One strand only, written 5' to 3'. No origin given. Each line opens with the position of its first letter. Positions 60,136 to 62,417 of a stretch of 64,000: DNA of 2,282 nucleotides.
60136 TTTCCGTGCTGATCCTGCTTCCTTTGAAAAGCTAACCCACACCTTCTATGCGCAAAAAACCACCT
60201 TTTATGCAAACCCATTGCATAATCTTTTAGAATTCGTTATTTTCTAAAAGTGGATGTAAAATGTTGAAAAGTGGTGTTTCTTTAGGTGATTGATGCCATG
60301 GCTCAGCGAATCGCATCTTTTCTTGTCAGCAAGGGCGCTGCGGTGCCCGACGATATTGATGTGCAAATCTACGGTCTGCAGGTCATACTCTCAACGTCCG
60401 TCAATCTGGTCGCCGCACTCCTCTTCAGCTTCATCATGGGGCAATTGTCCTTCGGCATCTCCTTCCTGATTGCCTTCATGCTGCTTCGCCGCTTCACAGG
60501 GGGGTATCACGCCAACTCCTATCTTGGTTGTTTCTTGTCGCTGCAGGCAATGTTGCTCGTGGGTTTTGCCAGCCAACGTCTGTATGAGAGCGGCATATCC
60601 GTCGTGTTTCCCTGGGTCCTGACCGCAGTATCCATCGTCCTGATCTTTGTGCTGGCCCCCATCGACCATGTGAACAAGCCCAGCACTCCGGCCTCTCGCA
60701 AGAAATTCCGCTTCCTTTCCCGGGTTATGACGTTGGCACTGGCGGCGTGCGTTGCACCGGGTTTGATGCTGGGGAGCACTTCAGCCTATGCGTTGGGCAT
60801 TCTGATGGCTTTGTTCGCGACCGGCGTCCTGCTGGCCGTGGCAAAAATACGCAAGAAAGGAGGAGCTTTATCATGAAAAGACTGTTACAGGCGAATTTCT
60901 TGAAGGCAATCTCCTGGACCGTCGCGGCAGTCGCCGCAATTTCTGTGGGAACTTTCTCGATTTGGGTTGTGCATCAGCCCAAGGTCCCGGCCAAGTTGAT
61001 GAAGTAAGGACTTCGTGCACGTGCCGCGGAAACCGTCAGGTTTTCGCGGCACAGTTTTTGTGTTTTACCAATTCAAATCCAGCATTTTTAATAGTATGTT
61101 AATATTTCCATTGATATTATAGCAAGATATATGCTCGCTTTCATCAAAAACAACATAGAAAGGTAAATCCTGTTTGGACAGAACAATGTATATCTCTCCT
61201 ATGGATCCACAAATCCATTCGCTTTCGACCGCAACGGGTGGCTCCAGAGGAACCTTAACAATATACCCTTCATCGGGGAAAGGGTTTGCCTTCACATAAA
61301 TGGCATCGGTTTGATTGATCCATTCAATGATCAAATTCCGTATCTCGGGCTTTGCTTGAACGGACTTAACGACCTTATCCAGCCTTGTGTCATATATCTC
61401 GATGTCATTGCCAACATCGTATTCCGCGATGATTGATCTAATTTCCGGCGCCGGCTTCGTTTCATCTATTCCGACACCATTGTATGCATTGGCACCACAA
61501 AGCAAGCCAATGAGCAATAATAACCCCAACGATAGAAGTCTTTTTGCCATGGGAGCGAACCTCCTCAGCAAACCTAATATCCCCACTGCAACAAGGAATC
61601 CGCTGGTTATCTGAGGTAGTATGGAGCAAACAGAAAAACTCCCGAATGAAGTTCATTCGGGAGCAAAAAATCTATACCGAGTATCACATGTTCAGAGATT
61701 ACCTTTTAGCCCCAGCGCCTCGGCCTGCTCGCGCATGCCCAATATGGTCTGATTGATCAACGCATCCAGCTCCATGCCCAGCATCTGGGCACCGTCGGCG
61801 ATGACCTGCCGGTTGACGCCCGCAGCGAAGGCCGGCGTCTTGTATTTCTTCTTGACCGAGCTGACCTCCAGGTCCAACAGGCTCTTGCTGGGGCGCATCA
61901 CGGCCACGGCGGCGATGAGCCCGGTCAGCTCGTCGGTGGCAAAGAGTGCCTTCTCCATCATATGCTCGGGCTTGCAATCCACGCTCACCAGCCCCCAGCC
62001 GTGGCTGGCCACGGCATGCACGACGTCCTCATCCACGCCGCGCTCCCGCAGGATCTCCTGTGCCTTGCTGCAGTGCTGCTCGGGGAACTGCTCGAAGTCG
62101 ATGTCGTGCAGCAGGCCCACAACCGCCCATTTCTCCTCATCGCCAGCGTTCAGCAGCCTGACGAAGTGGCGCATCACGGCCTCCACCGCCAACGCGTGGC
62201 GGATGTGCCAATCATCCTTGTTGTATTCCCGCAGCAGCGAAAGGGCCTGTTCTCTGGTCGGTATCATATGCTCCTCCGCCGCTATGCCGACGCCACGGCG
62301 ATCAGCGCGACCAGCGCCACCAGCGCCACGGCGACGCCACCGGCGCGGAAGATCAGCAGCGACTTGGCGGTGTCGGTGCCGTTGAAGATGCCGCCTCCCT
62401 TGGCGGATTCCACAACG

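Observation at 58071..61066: agr-type quorum-sensing island with inverted gene order and a cysteine-less AgrD that predicts a serine-lactone AIP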

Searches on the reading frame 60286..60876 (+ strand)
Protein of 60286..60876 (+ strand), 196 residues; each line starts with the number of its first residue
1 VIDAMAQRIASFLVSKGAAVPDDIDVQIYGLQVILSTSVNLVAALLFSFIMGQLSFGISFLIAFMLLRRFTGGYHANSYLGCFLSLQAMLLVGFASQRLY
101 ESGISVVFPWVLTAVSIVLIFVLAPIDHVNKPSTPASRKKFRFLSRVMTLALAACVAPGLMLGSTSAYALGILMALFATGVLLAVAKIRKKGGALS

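Call 3: search_protein_families(library=pfam, proteins=[window:60286-60876:+], max_evalue=0.1)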
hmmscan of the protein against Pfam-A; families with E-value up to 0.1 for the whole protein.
window:60286-60876:+ (196 aa): 2 families
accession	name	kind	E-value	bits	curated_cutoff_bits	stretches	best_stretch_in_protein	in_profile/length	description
PF04647.20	AgrB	-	1.3e-31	109.8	23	1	6-183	1-181/185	Accessory gene regulator B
PF00344.25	SecY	-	0.012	15.4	32.2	1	108-183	8-83/306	SecY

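Call 5: search_protein_families(library=ncbifam, proteins=[window:60286-60876:+], max_evalue=10)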
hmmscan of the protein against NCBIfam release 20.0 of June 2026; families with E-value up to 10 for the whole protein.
window:60286-60876:+ (196 aa): 2 families
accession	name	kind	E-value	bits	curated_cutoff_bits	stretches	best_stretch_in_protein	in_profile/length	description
NF002210.0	PRK01100.1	equivalog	7.7e-09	35.5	282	1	5-153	10-161/210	accessory gene regulator ArgB-like protein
TIGR04222.1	near_uncomplex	domain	1.7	8.2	43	2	134-186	129-180/229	TIGR04222 domain-containing membrane protein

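Call 10: find_homologous_proteins(query=window:60286-60876:+, max_evalue=0.001)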
Query window:60286-60876:+ (196 aa): 10 proteins with E <= 0.001 among 2371 candidates.
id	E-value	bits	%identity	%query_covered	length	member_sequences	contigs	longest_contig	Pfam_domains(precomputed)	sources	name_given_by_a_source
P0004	4.6e-112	390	100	98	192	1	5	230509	PF04647.21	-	-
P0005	3.0e-92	325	80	100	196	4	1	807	PF04647.21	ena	-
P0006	1.1e-67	245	63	100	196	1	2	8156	PF04647.21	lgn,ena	-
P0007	8.9e-65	236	63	100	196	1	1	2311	PF04647.21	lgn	-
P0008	1.6e-18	85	34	97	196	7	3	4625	PF04647.21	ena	-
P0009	1.4e-17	82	36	89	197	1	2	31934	PF04647.21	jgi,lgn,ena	-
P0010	9.0e-16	76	30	97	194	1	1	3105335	PF04647.21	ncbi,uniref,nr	ncbi:accessory gene regulator protein B [Gottschalkia acidurici 9a]|uniref:Accessory gene regulator 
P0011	7.0e-14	70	31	72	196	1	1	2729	PF04647.21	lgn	-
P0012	1.9e-9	56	33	68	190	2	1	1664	PF04647.21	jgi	jgi:accessory gene regulator B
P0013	2.1e-6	46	28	68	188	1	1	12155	PF04647.21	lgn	-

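Call 13: find_related_loci(query=A1, collection=genome_contigs, flank=4000)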
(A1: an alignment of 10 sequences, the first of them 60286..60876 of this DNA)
Query A1 (196 aa) in genome_contigs; peptide patterns used: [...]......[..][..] (x = any residue, [..] = any of these).
71 stretches matched a pattern; 56 encode a relative of the query (tblastn E <= 1e-3); 56 distinct loci.
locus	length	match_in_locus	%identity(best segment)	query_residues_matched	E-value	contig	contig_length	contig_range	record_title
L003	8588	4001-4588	80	1-196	9e-99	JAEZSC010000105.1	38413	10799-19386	MAG: Bacillota bacterium isolate OH_PDB_213 k127_1446265, whole genome shotgun sequence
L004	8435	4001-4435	37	1-147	1e-24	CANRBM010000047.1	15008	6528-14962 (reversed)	MAG: uncultured Clostridia bacterium isolate Lapin-030__bin15 genome assembly, contig: Lapin-030__NODE_5446_length_15008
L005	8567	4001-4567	31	1-194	3e-24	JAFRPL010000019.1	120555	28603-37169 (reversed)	MAG: Clostridia bacterium isolate RGIG2681 Goat_Omasum-3__c278458, whole genome shotgun sequence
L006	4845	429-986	34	1-190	6e-24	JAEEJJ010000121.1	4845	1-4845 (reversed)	MAG: Clostridiales bacterium isolate Tb.RUG.167 k141_7377099_flag=0_multi=40.0104_len=4845, whole genome shotgun sequenc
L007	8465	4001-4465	31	1-154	2e-22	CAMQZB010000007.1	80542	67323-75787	MAG TPA_asm: uncultured Clostridia bacterium isolate ERR3139989_bin.7_metaWRAP_v1.3_MAG genome assembly, contig: ERZ4740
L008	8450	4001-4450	33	1-150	2e-21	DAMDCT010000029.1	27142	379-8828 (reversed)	MAG TPA_asm: Oscillospiraceae bacterium isolate CTOTU50346 NODE_385_length_27142_cov_2.799313, whole genome shotgun sequ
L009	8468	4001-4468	29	1-154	8e-21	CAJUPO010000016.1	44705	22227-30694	MAG TPA_asm: uncultured Oscillospiraceae bacterium isolate MGBC164932 genome assembly, contig: MGBC164932.16, whole geno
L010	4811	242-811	30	1-190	8e-20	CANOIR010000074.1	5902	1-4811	MAG TPA_asm: uncultured Ruminococcus sp. isolate SRR13921779_bin.31_metawrap_v1.3_MAG genome assembly, contig: NODE.2419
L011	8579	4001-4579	31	1-193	2e-19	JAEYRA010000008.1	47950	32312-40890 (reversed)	MAG: Bacillota bacterium isolate OH_CBB_43 k127_870236, whole genome shotgun sequence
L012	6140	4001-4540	28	13-192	3e-19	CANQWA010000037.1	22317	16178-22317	MAG: uncultured Ruminococcus sp. isolate Lapin-013__bin35 genome assembly, contig: Lapin-013__NODE_1401_length_22317_cov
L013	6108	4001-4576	28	1-192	3e-19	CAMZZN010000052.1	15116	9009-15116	MAG TPA_asm: uncultured Ruminococcus sp. isolate SRR14629575_bin.4_metawrap_v1.3_MAG genome assembly, contig: NODE.2677_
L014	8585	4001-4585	26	1-194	4e-19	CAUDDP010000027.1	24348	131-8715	MAG TPA_asm: uncultured Oscillospiraceae bacterium isolate ERR9578185_bin.14_MetaWRAP_v1.3_MAG genome assembly, contig:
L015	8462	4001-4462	27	1-153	6e-19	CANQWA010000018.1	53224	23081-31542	MAG: uncultured Ruminococcus sp. isolate Lapin-013__bin35 genome assembly, contig: Lapin-013__NODE_379_length_53224_cov_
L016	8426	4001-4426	27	1-140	2e-18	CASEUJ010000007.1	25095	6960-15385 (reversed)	uncultured Ruminococcus sp. isolate SI.A65.metabat-bins.24 genome assembly, contig: SI.A65.metabat-bins.24.fa_k141_78082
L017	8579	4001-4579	30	1-192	3e-17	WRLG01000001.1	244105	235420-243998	MAG: Oscillospiraceae bacterium isolate Th196P3bin149 Ga0099364_10000015, whole genome shotgun sequence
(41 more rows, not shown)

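Call 23: find_encoding_contigs(protein=P0004, flank=3000, max_places=6)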
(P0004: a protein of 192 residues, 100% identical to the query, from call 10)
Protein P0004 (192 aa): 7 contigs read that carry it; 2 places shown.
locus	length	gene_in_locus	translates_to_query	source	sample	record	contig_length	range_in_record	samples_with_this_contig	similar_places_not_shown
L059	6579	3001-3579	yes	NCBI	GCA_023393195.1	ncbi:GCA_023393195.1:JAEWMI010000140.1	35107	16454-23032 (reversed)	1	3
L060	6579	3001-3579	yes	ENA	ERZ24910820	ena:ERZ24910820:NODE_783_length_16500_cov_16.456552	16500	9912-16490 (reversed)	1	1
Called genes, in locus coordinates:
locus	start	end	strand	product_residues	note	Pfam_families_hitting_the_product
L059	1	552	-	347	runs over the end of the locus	PF01208:URO-D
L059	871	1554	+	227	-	PF00072:Response_reg, PF04397:LytTR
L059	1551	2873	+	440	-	PF14689:SPOB_a, PF02518:HATPase_c (weak), PF14501:HATPase_c_5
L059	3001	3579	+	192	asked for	PF04647:AgrB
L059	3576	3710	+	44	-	-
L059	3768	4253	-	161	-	-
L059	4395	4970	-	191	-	PF01966:HD (weak)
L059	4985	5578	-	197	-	-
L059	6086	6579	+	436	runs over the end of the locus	PF04055:Radical_SAM (weak)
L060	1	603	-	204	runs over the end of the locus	?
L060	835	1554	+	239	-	PF00072:Response_reg, PF04397:LytTR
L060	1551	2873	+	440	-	PF14689:SPOB_a, PF02518:HATPase_c (weak), PF14501:HATPase_c_5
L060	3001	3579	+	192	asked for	PF04647:AgrB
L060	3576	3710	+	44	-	-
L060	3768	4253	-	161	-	-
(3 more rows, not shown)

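Call 32: find_encoding_contigs(protein=P0006, flank=5000, max_places=3)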
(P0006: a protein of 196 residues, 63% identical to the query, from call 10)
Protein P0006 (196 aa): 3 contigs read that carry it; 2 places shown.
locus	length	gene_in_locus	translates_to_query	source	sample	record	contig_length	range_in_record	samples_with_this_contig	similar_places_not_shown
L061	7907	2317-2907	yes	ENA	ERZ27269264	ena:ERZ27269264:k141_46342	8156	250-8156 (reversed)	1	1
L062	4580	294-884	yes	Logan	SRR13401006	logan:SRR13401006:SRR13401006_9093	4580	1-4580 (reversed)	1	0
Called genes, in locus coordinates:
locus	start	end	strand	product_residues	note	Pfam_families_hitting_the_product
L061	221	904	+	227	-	PF00072:Response_reg, PF04397:LytTR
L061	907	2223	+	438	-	PF14689:SPOB_a, PF02518:HATPase_c (weak), PF14501:HATPase_c_5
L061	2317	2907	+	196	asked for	PF04647:AgrB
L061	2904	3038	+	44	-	-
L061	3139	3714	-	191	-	PF01966:HD (weak)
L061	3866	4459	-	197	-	-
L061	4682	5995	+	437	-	PF04055:Radical_SAM (weak)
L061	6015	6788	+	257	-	PF13566:DUF4130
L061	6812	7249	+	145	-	PF12663:DUF3788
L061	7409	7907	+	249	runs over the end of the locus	?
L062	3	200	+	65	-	?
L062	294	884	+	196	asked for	PF04647:AgrB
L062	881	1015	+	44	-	-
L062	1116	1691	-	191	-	PF01966:HD (weak)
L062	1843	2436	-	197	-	-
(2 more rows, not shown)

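Call 51: search_solved_structures(query=window:60286-60876:+, max_evalue=1, show_alignments=1)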
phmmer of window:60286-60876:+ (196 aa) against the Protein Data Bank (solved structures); distinct sequences matched with E-value up to 1: 0.

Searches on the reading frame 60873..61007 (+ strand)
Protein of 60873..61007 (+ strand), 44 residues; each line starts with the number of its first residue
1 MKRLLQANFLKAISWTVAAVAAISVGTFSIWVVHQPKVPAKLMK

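Call 3: search_protein_families(library=pfam, proteins=[window:60873-61007:+], max_evalue=0.1)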
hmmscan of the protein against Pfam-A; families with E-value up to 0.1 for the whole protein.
window:60873-61007:+ (44 aa): 0 families

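Call 5: search_protein_families(library=ncbifam, proteins=[window:60873-61007:+], max_evalue=10)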
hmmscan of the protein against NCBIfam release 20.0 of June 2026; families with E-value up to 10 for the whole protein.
window:60873-61007:+ (44 aa): 1 family
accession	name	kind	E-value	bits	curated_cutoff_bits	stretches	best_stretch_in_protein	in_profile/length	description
TIGR04223.1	quorum_AgrD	subfamily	3.1e-08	33.6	19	1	8-44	2-38/38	AgrD family cyclic lactone autoinducer peptide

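Call 7: find_homologous_proteins(query=window:60873-61004:+, max_evalue=10)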
Query seq(44 aa) (44 aa): 3 proteins with E <= 10 among 3 candidates.
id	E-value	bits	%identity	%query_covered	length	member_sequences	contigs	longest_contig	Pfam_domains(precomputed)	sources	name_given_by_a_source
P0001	1.2e-18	82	91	100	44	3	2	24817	-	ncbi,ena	-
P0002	3.0e-16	75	86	100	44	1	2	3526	-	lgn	-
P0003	1.0e-15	73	82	100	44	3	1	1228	-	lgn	-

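Call 12: find_encoding_contigs(protein=P0001, flank=6000, max_places=6)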
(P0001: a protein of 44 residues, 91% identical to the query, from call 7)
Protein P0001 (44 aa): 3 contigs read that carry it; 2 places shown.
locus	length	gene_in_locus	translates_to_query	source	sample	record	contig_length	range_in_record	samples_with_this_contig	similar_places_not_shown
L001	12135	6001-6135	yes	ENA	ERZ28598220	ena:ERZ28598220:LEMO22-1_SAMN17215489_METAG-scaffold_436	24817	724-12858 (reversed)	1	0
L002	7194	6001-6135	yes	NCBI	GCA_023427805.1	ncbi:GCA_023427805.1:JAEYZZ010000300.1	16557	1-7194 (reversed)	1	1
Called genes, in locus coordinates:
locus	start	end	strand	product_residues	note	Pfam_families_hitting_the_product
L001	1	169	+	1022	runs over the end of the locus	PF02837:Glyco_hydro_2_N, PF22666:Glyco_hydro_2_N2 (weak), PF00703:Glyco_hydro_2, PF02836:Glyco_hydro_2_C, PF16353:LacZ_4, PF02929:Bgal_small_N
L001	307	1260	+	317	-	-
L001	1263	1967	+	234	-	PF01636:APH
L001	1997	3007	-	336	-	PF01208:URO-D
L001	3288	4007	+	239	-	PF00072:Response_reg, PF04397:LytTR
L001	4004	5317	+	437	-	PF14689:SPOB_a, PF02518:HATPase_c, PF14501:HATPase_c_5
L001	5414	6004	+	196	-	PF04647:AgrB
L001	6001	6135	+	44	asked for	-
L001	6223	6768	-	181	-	-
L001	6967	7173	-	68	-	-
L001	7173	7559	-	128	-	-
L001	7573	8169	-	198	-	-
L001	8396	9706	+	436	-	PF04055:Radical_SAM (weak)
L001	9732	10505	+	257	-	PF13566:DUF4130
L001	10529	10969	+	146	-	PF12663:DUF3788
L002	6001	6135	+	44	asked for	-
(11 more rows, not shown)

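Call 33: search_protein_representatives(alignment_id=A2)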
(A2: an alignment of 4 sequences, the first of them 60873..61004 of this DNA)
Query: 4 sequences, 44 profile positions. Proteins with E-value up to 0.001 (for the whole library): 4; up to 1e-10: 1; up to 1e-30: 0. The best 4 are listed.
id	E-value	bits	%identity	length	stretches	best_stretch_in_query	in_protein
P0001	8.6e-29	115.3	-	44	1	1-44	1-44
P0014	1.8e-05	40.7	-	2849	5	7-18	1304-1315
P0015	5.0e-04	36.0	-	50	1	5-43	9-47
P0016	7.6e-04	35.5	-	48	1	1-44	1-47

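Call 45: find_homologous_proteins(query=A4, max_evalue=0.01)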
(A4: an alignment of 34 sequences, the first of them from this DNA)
Query A4 (34 sequences) (44 aa, profile of the alignment): 371 proteins with E <= 0.01 among 1097 candidates; the best 120 are listed.
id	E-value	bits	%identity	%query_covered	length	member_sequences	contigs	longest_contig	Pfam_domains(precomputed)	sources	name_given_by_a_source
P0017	1.4e-18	84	-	-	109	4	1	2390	-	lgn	-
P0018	6.7e-18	82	-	-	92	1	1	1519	-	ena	-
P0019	7.6e-18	82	-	-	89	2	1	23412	-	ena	-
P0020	1.1e-16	78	44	77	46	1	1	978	-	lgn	-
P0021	3.6e-16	77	43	95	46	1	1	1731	-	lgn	-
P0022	1.7e-15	75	42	86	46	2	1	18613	-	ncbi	-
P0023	6.2e-15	73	47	82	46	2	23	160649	-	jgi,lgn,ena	-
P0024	7.1e-15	73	41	89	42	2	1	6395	-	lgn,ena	-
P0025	2.4e-14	71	39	82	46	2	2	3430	-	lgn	-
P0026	2.7e-14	71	57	32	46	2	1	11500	-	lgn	-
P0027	3.6e-14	70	39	75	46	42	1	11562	-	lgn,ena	-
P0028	6.8e-14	69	45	45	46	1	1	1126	-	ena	-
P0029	8.3e-14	69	39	75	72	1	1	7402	-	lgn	-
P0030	9.8e-14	69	48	52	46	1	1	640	-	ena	-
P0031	1.0e-13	69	44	57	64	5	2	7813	-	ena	-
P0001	6.0e-13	66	91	100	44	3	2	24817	-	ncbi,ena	-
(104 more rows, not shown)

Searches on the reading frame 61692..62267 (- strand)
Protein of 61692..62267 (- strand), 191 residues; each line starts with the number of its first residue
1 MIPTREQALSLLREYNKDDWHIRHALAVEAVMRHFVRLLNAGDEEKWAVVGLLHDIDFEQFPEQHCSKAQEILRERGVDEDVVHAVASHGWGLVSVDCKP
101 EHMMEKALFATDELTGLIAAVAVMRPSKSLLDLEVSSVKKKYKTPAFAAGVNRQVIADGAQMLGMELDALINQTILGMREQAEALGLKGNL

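Call 3: search_protein_families(library=pfam, proteins=[window:61692-62267:-], max_evalue=0.1)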
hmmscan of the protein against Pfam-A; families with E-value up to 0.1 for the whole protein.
window:61692-62267:- (191 aa): 1 family
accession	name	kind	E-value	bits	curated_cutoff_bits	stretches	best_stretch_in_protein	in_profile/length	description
PF01966.28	HD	-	8.3e-06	26.5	22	1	23-89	3-85/116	HD domain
